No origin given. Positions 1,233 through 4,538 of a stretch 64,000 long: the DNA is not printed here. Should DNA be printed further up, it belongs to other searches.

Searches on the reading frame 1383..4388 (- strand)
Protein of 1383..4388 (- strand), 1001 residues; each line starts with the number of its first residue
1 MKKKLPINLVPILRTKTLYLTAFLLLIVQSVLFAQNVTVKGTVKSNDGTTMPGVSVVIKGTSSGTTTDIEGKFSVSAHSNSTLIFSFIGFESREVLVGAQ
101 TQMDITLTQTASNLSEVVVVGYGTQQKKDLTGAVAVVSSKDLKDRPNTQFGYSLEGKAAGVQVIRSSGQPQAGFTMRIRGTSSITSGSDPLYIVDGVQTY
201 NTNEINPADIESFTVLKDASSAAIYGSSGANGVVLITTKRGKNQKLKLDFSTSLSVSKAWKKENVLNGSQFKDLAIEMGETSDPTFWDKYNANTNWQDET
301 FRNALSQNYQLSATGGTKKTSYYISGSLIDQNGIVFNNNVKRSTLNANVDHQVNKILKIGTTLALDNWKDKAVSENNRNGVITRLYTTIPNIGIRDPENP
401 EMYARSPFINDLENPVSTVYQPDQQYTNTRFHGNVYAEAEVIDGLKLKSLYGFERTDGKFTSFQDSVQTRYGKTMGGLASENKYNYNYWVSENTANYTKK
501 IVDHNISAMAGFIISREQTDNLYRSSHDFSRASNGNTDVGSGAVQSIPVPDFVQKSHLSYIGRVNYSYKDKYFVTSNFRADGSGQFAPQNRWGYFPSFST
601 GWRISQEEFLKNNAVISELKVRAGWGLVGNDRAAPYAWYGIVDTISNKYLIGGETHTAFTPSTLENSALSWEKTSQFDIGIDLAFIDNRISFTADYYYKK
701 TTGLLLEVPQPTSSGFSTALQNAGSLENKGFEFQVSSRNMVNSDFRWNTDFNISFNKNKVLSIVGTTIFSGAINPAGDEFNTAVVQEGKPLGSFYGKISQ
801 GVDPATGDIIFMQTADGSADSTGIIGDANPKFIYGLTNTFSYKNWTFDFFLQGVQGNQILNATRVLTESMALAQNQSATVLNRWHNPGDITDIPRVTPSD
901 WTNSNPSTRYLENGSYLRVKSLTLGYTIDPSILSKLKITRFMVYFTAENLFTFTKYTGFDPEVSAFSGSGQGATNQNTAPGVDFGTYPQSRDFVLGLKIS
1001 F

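Call 10: search_protein_families(library=pfam, proteins=[window:1383-4388:-])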
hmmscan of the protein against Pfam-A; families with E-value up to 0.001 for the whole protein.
window:1383-4388:- (1001 aa): 3 families
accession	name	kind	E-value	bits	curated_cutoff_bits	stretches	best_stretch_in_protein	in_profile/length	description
PF07715.20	Plug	-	2.7e-19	70.1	23.9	1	127-233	2-107/107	TonB-dependent Receptor Plug Domain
PF13715.12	CarbopepD_reg_2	-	4e-16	59.2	32.2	1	39-119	1-88/88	CarboxypepD_reg-like domain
PF13620.12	CarboxypepD_reg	-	2.4e-09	37.8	32.3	1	38-108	1-82/82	Carboxypeptidase regulatory-like domain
